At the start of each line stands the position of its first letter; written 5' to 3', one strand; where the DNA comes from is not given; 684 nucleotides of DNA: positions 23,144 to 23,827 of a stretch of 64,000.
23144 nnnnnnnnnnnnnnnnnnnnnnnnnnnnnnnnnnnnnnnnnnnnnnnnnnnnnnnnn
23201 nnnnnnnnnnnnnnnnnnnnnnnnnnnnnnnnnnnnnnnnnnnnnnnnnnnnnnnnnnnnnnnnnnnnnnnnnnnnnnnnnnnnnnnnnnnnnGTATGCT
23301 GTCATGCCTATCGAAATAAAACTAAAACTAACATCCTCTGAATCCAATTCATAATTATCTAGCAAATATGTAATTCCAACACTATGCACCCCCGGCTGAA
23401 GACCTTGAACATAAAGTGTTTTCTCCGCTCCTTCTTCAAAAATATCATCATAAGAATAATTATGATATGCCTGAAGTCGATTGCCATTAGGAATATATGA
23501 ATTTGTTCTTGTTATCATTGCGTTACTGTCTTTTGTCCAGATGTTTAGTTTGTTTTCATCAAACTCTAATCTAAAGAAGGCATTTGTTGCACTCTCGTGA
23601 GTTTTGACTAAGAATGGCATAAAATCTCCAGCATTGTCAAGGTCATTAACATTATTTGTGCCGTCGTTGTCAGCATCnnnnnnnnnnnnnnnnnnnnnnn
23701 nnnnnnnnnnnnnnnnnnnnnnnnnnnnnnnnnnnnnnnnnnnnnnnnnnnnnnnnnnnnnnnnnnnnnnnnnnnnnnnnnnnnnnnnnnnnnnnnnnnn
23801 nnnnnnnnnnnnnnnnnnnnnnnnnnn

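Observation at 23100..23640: Two conserved junction motifs (J1 '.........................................' and J2 '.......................') mark the breakpoints of every orphan module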

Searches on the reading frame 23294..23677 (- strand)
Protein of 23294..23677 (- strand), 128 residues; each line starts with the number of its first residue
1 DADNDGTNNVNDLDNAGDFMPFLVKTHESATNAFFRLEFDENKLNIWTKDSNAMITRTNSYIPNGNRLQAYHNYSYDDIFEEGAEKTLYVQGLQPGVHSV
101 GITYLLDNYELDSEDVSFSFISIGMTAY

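Call 26: find_related_loci(query=A2, collection=genome_contigs, flank=10000)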
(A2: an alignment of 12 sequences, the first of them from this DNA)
Query A2 (128 aa) in genome_contigs; peptide patterns used: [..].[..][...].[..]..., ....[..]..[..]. (x = any residue, [..] = any of these).
23 stretches matched a pattern; 3 encode a relative of the query (tblastn E <= 1e-3); 3 distinct loci.
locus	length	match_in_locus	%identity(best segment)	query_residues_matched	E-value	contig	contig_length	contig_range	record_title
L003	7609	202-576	68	1-125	1e-59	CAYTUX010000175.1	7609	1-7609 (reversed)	MAG TPA_asm: uncultured Victivallales bacterium isolate SRP067234_co1_272 genome assembly, contig: k99_63468, whole geno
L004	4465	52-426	69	1-125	3e-58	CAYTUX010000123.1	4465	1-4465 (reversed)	MAG TPA_asm: uncultured Victivallales bacterium isolate SRP067234_co1_272 genome assembly, contig: k99_832728, whole gen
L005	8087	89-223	76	1-45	6e-19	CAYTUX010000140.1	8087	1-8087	MAG TPA_asm: uncultured Victivallales bacterium isolate SRP067234_co1_272 genome assembly, contig: k99_366566, whole gen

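Call 30: find_related_loci(query=A2, collection=metagenome_contigs, flank=10000)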
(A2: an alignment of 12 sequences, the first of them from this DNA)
Query A2 (128 aa) in metagenome_contigs; peptide patterns used: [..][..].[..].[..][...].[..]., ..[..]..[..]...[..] (x = any residue, [..] = any of these).
265 stretches matched a pattern; 13 encode a relative of the query (tblastn E <= 1e-3); 13 distinct loci.
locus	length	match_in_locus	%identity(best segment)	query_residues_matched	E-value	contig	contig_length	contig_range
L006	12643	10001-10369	71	1-123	2e-59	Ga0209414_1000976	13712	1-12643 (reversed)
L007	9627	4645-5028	67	1-128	8e-58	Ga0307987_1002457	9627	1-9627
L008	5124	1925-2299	67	1-125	1e-57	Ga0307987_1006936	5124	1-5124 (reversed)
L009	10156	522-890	67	1-123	9e-55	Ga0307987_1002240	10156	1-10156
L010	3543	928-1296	63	1-123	8e-54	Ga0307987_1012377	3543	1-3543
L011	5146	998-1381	59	1-128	4e-51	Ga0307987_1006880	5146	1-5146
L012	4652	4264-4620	64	1-123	2e-49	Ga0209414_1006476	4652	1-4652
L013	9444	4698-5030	62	13-123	1e-46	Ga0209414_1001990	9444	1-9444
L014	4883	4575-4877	65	11-111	1e-44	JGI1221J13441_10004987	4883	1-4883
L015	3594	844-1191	56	1-122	7e-43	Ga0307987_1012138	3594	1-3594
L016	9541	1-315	60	19-123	3e-40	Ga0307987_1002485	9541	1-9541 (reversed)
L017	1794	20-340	58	18-119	1e-39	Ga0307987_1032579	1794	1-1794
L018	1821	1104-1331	61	46-121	6e-31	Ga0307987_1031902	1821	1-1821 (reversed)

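Call 53: search_protein_representatives(alignment_id=A2)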
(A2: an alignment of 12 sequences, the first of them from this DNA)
Query: 12 sequences, 128 profile positions. Proteins with E-value up to 0.001 (for the whole library): 26; up to 1e-10: 18; up to 1e-30: 15. The best 26 are listed.
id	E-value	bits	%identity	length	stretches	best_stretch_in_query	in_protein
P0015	9.1e-66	236.0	-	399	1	1-125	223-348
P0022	5.1e-65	233.6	-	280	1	1-127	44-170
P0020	5.0e-63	227.2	-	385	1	1-127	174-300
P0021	1.2e-60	219.5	-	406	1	1-127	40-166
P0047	1.6e-51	190.0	-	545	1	11-124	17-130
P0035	1.8e-51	189.9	-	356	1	1-124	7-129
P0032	4.0e-49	182.2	-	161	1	18-116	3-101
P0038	1.1e-48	180.8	-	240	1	10-125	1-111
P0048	1.8e-47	176.9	-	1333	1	1-125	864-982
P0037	7.6e-46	171.6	-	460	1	20-125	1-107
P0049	1.0e-45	171.2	-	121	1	1-121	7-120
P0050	5.9e-45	168.8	-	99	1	23-119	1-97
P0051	1.9e-42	160.6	-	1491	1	1-126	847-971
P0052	2.1e-39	150.8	-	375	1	20-125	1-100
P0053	2.5e-32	127.9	-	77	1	49-122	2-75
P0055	6.8e-16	74.8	-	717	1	26-125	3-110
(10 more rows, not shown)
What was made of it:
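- All relatives are short metagenomic contigs from a few samples, so sampling is narrow (calls 26, 30, 53).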

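Call 57: search_protein_families(library=pfam, proteins=[P0048, P0051, P0055, P0047, P0052], max_evalue=0.01)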
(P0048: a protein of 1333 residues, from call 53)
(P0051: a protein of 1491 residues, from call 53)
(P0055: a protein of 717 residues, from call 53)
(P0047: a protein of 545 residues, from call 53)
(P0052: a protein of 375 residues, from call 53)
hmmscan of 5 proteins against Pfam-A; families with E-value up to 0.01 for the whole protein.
P0048 (1333 aa): 1 family
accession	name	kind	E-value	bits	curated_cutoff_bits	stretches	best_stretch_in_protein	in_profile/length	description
PF18884.5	TSP3_bac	-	4.2e-06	26.9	25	0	439-457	1-19/22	Bacterial TSP3 repeat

P0051 (1491 aa): 2 families
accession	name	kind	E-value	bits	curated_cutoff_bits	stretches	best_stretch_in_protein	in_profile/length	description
PF03068.20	PAD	-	3e-17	63.1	25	1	1127-1425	2-335/395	Protein-arginine deiminase (PAD)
PF18884.5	TSP3_bac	-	4.9e-07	29.9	25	1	427-447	1-21/22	Bacterial TSP3 repeat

P0055 (717 aa): 1 family
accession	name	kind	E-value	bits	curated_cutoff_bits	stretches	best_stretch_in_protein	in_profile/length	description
PF05990.18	DUF900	-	0.00082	19.3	20.5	1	338-444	16-115/232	Alpha/beta hydrolase of unknown function (DUF900)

P0047 (545 aa): 0 families

P0052 (375 aa): 0 families
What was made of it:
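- Closest known: N-terminal Ig-like. Same: One family member (P0051) carries a true PAD catalytic domain after J1 (call 57).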
